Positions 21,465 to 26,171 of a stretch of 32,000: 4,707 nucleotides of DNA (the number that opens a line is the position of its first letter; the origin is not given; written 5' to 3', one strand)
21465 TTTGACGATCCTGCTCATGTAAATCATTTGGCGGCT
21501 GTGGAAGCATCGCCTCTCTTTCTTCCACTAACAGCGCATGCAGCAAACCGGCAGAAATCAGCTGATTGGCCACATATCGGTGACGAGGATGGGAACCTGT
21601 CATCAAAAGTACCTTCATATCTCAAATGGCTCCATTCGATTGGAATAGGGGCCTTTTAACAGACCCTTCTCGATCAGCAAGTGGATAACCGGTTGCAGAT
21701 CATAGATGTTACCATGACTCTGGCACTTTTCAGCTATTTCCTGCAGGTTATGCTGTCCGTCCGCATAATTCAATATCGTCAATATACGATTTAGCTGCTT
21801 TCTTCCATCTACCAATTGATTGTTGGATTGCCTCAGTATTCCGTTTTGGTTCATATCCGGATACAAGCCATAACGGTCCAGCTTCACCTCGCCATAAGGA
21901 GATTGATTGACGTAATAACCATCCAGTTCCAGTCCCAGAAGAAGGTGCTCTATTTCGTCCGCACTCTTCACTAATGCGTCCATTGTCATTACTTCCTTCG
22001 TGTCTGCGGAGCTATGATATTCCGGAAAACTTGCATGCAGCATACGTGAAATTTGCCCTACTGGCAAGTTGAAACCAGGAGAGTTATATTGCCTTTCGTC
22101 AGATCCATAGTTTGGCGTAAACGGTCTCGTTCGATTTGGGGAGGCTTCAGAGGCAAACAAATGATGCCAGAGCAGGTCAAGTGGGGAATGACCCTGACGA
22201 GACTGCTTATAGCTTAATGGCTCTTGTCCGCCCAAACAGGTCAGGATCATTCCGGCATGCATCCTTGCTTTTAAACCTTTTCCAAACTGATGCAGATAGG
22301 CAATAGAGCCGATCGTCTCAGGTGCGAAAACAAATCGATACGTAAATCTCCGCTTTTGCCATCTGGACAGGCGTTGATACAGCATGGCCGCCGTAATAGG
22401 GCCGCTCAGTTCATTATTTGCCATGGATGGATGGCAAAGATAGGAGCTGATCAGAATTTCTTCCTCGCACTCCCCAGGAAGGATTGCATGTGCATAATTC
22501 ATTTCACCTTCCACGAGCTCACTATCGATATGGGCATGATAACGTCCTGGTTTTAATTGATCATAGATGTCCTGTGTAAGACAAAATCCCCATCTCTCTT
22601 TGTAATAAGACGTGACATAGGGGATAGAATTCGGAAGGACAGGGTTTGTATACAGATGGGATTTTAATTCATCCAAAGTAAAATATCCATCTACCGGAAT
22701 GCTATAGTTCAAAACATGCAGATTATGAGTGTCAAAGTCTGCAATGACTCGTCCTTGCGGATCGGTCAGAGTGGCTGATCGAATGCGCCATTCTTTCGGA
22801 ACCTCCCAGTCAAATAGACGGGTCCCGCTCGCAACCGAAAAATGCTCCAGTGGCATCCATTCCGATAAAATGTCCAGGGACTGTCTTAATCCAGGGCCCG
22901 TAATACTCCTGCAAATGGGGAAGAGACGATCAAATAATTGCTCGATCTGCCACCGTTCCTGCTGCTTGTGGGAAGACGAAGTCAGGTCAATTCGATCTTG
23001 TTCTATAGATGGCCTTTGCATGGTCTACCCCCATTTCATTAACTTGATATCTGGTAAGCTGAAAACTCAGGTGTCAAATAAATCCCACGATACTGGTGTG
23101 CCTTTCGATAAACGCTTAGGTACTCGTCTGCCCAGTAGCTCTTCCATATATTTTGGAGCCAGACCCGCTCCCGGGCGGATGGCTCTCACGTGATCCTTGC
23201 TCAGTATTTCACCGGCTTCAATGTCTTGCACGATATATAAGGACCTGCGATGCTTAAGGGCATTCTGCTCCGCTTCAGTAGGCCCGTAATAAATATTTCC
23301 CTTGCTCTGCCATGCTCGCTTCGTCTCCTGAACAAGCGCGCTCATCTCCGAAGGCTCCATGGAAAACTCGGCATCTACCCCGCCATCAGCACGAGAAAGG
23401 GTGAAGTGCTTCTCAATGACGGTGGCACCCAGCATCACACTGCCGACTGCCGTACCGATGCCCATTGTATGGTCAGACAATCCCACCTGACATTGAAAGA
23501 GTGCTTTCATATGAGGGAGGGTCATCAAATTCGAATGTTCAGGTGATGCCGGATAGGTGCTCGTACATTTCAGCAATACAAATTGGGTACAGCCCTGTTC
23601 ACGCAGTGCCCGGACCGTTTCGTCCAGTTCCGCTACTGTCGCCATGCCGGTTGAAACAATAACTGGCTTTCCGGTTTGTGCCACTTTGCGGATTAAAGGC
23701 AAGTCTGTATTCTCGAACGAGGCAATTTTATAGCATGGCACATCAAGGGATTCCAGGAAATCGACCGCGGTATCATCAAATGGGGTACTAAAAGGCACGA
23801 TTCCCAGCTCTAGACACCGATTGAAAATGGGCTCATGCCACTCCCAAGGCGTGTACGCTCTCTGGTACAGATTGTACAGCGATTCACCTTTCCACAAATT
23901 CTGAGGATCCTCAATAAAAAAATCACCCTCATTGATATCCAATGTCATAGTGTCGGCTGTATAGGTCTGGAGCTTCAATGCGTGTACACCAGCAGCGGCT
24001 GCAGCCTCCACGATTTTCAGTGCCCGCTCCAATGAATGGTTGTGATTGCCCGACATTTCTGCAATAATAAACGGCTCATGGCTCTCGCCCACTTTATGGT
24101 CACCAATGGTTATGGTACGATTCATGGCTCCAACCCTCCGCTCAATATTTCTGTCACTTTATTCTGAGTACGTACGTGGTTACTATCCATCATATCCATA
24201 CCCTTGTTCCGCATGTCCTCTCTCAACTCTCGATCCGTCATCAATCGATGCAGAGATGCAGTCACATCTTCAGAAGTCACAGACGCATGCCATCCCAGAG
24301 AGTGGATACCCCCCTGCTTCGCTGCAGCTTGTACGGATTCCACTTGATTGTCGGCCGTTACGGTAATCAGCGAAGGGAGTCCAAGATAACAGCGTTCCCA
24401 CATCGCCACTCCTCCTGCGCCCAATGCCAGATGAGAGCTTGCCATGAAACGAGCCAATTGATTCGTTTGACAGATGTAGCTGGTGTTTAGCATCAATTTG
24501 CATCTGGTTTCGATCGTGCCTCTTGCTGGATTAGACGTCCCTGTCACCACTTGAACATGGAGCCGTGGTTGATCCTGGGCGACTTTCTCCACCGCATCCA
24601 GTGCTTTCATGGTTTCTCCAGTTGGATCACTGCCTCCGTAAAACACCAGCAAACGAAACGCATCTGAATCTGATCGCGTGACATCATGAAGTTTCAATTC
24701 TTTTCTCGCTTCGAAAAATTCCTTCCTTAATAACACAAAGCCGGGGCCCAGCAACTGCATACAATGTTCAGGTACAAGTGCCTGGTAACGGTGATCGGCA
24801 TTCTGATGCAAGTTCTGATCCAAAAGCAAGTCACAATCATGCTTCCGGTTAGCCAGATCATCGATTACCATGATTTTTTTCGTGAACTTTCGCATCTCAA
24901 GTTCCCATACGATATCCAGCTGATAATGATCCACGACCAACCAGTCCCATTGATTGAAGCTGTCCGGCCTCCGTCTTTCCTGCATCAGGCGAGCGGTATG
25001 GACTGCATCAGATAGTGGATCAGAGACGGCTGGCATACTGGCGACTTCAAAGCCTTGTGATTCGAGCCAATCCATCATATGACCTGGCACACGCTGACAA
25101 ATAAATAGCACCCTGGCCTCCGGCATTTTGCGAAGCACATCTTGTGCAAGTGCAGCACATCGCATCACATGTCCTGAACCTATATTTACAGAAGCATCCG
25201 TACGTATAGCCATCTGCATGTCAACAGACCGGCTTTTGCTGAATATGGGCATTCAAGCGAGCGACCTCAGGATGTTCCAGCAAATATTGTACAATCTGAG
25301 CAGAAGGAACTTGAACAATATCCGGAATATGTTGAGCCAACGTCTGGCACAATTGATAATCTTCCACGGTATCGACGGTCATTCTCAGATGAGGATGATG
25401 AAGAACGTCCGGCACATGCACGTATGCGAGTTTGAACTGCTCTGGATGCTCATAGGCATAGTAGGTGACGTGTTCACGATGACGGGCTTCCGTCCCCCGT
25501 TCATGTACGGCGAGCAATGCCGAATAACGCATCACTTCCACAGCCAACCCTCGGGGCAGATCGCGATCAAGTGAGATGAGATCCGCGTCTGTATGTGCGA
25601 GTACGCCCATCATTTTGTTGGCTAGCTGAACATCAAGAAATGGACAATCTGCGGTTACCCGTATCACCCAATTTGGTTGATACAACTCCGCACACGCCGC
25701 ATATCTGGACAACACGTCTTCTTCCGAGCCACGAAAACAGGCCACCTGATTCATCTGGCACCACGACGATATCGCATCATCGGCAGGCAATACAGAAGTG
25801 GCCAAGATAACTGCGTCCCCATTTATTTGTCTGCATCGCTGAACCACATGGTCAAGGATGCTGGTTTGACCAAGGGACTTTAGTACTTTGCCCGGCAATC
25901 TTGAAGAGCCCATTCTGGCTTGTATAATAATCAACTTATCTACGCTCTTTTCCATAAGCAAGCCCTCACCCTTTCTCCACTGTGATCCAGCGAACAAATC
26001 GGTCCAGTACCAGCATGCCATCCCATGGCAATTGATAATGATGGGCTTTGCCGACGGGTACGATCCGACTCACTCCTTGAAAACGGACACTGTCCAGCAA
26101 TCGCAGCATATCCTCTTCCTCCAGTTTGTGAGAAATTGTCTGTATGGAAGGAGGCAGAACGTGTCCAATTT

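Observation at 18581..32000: Translationally coupled operon of at least 13 genes for a modified pseudaminic-acid-type nonulosonic acid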

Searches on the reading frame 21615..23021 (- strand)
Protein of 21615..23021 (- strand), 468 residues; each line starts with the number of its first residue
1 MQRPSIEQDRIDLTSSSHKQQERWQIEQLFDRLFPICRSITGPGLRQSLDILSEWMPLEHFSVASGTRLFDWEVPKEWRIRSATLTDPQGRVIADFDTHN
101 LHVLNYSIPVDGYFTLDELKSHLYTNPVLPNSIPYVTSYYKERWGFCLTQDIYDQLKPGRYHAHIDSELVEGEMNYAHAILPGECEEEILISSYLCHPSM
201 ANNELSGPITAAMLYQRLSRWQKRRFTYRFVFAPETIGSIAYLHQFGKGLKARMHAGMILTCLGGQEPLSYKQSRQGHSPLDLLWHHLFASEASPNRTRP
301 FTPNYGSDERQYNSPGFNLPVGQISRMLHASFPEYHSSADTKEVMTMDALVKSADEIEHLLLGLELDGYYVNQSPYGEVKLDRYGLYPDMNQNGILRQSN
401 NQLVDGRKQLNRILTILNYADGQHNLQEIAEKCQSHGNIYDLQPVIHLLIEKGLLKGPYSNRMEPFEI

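Call 6: search_protein_families(library=pfam, proteins=[window:21615-23021:-], max_evalue=0.001)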
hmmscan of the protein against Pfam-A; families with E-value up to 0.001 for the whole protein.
window:21615-23021:- (468 aa): 3 families
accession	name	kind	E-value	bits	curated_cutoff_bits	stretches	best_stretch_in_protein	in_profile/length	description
PF16254.10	DUF4910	-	3.2e-83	278.8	26.6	1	28-365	2-245/247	Domain of unknown function (DUF4910)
PF09940.16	DUF2172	-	3.1e-34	117.6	27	1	77-168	1-92/92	Domain of unknown function (DUF2172)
PF16221.11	HTH_47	-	6.3e-12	45.3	27.1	1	370-456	3-77/78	winged helix-turn-helix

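Call 8: search_protein_families(library=ncbifam, proteins=[window:21615-23021:-], max_evalue=0.001)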
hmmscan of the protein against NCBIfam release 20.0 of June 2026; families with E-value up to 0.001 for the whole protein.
window:21615-23021:- (468 aa): 0 families

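Call 24: search_solved_structures(query=window:21615-23021:-, max_evalue=0.01)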
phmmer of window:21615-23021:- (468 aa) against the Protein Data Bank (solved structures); distinct sequences matched with E-value up to 0.01: 1.
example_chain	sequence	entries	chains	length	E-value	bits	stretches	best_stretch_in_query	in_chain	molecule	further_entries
3k9t_A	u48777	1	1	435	6e-91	309.1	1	23-390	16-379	putative peptidase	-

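Call 72: find_related_loci(query=window:21615-23021:-, collection=metagenome_contigs, flank=6000)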
Query window:21615-23021:- (468 aa) in metagenome_contigs; peptide patterns used: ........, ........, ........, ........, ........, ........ (x = any residue, [..] = any of these).
600 stretches matched a pattern (row limit reached: there are more); 575 encode a relative of the query (tblastn E <= 1e-3); the best 80 are kept; 80 distinct loci.
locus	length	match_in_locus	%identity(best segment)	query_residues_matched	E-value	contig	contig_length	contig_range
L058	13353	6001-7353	61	7-460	0e+0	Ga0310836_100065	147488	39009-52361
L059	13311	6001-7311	59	21-459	0e+0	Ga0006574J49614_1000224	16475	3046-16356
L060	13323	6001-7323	57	26-467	2e-172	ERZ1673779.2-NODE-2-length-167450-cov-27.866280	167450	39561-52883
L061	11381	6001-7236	58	26-436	2e-165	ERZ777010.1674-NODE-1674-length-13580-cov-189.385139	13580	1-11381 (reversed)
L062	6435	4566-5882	52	25-464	1e-161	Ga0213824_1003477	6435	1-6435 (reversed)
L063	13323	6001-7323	53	25-466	4e-161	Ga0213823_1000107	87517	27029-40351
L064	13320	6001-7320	54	18-458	2e-158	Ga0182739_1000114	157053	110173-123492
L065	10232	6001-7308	53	22-458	1e-156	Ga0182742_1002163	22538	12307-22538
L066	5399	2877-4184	56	22-458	2e-158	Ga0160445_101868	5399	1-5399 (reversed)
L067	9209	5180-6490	52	25-462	1e-148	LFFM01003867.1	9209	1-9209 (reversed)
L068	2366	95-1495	46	11-456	9e-142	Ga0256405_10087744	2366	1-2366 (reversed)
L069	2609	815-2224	45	4-456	1e-135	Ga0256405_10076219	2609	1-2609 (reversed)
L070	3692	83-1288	46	15-430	2e-128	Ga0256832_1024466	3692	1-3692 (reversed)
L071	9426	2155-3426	47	20-455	5e-125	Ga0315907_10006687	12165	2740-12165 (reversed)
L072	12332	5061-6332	47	20-455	6e-125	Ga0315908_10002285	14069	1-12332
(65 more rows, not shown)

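Call 94: search_protein_families(library=pfam, proteins=[L060:39-551:+, L060:919-2310:+, L060:2307-3395:+, L060:3392-4615:+, L060:4602-5165:+, L060:5155-5901:+, L060:11458-12570:+], max_evalue=0.001)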
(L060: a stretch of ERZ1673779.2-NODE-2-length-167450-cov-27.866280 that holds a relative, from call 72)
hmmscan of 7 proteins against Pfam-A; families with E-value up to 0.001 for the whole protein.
L060:39-551:+ (170 aa): 2 families
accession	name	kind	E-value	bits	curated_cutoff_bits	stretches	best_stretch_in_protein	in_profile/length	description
PF04321.23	RmlD_sub_bind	-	1.8e-62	211.5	27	1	3-167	112-282/287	RmlD substrate binding domain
PF01370.27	Epimerase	-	2.7e-05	24.2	20.9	1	6-90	132-227/240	NAD dependent epimerase/dehydratase family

L060:919-2310:+ (463 aa): 1 family
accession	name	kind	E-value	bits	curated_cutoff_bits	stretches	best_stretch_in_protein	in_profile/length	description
PF00501.34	AMP-binding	-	1.6e-34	119.8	29.9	1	11-336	9-383/384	AMP-binding enzyme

L060:2307-3395:+ (362 aa): 1 family
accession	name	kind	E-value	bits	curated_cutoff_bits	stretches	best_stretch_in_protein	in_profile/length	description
PF04443.18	LuxE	-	1.6e-52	179.1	24.9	1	5-352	21-385/391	Acyl-protein synthetase, LuxE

L060:3392-4615:+ (407 aa): 1 family
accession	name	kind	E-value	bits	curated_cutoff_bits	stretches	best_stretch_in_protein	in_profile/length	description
PF05893.19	LuxC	-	6.4e-27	94.9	21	1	84-402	86-400/401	Acyl-CoA reductase (LuxC)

L060:4602-5165:+ (187 aa): 3 families
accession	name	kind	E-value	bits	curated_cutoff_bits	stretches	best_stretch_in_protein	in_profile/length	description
PF13302.13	Acetyltransf_3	-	1e-14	55.8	25.4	1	10-142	2-137/138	Acetyltransferase (GNAT) domain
PF13420.13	Acetyltransf_4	-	2.3e-11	44.4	24.3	1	16-160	5-152/155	Acetyltransferase (GNAT) domain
PF13523.12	Acetyltransf_8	-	3.2e-05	24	27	1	17-146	3-141/145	Acetyltransferase (GNAT) domain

L060:5155-5901:+ (248 aa): 2 families
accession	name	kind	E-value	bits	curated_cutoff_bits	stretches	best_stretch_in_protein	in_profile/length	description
PF02348.25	CTP_transf_3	-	8.8e-30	104.6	22.6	1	13-213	2-190/217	Cytidylyltransferase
PF12804.13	NTP_transf_3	-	1.1e-07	32.7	27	1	18-162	11-148/160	MobA-like NTP transferase domain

L060:11458-12570:+ (370 aa): 2 families
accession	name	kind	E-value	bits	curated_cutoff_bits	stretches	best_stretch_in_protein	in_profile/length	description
PF11144.14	DUF2920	-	5e-16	59.3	24.7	1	42-221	32-227/400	Protein of unknown function (DUF2920)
PF00326.27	Peptidase_S9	-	0.00046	20.2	22.6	0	176-317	60-190/213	Prolyl oligopeptidase family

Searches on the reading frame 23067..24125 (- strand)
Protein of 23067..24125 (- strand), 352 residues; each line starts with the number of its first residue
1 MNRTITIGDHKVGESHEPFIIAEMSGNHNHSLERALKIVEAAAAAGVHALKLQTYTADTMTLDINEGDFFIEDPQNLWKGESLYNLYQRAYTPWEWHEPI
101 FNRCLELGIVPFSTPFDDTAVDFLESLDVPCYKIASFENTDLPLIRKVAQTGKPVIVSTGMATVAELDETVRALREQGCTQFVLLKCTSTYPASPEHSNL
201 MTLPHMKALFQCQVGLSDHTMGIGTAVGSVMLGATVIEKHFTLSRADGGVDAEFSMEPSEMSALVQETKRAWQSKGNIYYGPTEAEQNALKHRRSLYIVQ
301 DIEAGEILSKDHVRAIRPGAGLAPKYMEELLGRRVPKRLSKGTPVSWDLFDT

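Call 6: search_protein_families(library=pfam, proteins=[window:23067-24125:-], max_evalue=0.001)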
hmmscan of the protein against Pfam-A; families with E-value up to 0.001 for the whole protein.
window:23067-24125:- (352 aa): 2 families
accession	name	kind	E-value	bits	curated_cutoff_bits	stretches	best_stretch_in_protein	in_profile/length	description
PF03102.20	NeuB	-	1.1e-87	294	22.1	1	38-277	1-238/241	NeuB family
PF08666.17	SAF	-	1.5e-12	48.3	21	1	293-349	1-61/63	SAF domain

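Call 8: search_protein_families(library=ncbifam, proteins=[window:23067-24125:-], max_evalue=0.001)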
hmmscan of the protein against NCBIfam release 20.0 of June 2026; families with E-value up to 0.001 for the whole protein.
window:23067-24125:- (352 aa): 2 families
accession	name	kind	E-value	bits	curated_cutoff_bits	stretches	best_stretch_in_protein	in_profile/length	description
TIGR03586.1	PseI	equivalog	2.3e-146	487.1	340.25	1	18-345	2-327/327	pseudaminic acid synthase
TIGR03569.1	NeuB_NnaB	equivalog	1e-87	294.3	399.65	1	18-343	1-327/329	N-acetylneuraminate synthase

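Call 15: list_cluster_members(proteins=[window:23067-24125:-, window:18581-19822:-, window:24122-25252:-, window:21615-23021:-, window:28018-29154:-, window:31720-31968:-, window:15387-15962:-, window:11565-12557:-, window:20815-21618:-, window:19815-20768:-])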
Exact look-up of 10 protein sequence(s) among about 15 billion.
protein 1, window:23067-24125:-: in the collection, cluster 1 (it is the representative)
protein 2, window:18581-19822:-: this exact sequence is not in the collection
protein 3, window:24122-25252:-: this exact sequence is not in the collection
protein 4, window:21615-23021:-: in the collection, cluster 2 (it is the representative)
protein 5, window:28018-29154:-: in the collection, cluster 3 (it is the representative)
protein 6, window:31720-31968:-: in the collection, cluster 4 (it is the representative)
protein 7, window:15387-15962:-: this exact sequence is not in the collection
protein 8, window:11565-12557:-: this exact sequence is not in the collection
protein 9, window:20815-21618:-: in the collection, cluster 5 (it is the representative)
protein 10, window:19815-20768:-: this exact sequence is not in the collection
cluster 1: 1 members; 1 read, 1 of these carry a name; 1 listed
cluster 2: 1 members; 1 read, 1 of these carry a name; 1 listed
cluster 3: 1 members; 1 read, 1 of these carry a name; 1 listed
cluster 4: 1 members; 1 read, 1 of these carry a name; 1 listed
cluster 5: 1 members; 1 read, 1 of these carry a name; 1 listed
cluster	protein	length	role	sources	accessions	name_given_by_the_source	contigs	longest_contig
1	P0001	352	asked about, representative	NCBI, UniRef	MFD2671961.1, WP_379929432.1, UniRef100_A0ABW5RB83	pseudaminic acid synthase [Marinicrinis sediminis] | Pseudaminic acid synthase n=1 Tax=Marinicrinis sediminis TaxID=1652465 ...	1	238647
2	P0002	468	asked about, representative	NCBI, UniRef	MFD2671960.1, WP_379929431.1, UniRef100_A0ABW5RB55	DUF4910 domain-containing protein [Marinicrinis sediminis] | DUF4910 domain-containing protein n=1 Tax=Marinicrinis sediminis TaxID=1652465 ...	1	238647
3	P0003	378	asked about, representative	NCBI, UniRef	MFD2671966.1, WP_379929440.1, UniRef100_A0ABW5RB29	LuxE/PaaK family acyltransferase [Marinicrinis sediminis] | Acyl-protein synthetase LuxE domain-containing protein n=1 Tax=Marinicrinis sediminis ...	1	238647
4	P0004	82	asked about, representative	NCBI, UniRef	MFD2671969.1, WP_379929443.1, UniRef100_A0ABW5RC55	acyl carrier protein [Marinicrinis sediminis] | Acyl carrier protein n=1 Tax=Marinicrinis sediminis TaxID=1652465 RepID=A0ABW5RC55_9BACL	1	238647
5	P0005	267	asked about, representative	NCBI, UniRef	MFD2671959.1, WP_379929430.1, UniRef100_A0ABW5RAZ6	formyltransferase family protein [Marinicrinis sediminis] | Formyltransferase family protein n=1 Tax=Marinicrinis sediminis TaxID=1652465 ...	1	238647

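Call 16: find_encoding_contigs(protein=P0004, flank=10000, max_places=4)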
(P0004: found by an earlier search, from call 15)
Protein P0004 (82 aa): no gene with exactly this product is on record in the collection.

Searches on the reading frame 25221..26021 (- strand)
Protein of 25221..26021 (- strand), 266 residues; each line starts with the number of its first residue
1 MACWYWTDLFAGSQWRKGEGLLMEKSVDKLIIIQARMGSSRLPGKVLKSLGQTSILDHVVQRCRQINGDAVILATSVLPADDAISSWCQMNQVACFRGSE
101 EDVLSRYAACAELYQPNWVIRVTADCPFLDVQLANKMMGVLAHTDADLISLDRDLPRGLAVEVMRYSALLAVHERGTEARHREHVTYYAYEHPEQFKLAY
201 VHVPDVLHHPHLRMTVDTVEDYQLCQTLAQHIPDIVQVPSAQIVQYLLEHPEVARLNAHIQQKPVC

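Call 6: search_protein_families(library=pfam, proteins=[window:25221-26021:-], max_evalue=0.001)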
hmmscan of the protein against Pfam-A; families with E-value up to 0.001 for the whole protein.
window:25221-26021:- (266 aa): 2 families
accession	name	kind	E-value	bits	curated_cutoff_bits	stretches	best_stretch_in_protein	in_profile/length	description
PF02348.25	CTP_transf_3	-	4e-29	102.4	22.6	1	31-225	2-188/217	Cytidylyltransferase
PF12804.13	NTP_transf_3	-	2.3e-08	34.8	27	1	36-179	11-148/160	MobA-like NTP transferase domain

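Call 8: search_protein_families(library=ncbifam, proteins=[window:25221-26021:-], max_evalue=0.001)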
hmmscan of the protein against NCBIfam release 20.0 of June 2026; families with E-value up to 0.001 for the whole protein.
window:25221-26021:- (266 aa): 7 families
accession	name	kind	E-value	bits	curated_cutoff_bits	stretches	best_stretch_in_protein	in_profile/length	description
NF003952.0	PRK05450.1-5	subfamily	3.6e-13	49.2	193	1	30-147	4-123/250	3-deoxy-manno-octulosonate cytidylyltransferase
NF009905.0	PRK13368.1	subfamily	1.7e-11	44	255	1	30-139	4-112/243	3-deoxy-manno-octulosonate cytidylyltransferase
NF003948.0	PRK05450.1-1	equivalog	3.1e-10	39.7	281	1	27-151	4-130/248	3-deoxy-manno-octulosonate cytidylyltransferase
TIGR00466.1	kdsB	equivalog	2.2e-08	33.8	155.2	1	30-151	4-126/241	3-deoxy-manno-octulosonate cytidylyltransferase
NF003950.0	PRK05450.1-3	subfamily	3.5e-07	29.8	234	1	28-144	2-120/248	3-deoxy-manno-octulosonate cytidylyltransferase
TIGR04321.1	spiroSPASM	subfamily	3.5e-06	26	250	1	89-255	64-227/510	spiro-SPASM protein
TIGR02665.1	molyb_mobA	equivalog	0.00021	21.4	151.85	1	36-149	13-121/186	molybdenum cofactor guanylyltransferase MobA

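Call 39: search_solved_structures(query=window:25221-25955:-, max_evalue=0.001)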
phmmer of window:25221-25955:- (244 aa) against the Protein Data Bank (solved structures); distinct sequences matched with E-value up to 0.001: 9.
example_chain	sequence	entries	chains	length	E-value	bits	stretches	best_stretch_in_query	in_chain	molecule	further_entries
6oew_A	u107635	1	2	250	3e-28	102.4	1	9-209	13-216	Cytidylyltransferase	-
8ees_A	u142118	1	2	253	7.2e-06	29.2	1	8-123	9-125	3-deoxy-manno-octulosonate cytidylyltransferase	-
3k8d_A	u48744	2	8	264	6.1e-05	26.2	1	8-126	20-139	3-deoxy-manno-octulosonate cytidylyltransferase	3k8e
1vh1_A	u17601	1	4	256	7.3e-05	25.9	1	8-126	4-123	3-deoxy-manno-octulosonate cytidylyltransferase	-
1gq9_A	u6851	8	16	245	0.0001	25.4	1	8-63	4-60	3-DEOXY-MANNO-OCTULOSONATE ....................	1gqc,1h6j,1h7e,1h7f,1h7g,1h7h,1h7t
3oam_A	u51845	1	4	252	0.00015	24.9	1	9-132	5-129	3-deoxy-manno-octulosonate cytidylyltransferase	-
3duv_A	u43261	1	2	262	0.00021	24.4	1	9-129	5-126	3-deoxy-manno-octulosonate cytidylyltransferase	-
1vh3_A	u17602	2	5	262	0.00021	24.4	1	9-129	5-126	3-deoxy-manno-octulosonate cytidylyltransferase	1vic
3jtj_A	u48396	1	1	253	0.00073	22.6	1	8-127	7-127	3-deoxy-manno-octulosonate cytidylyltransferase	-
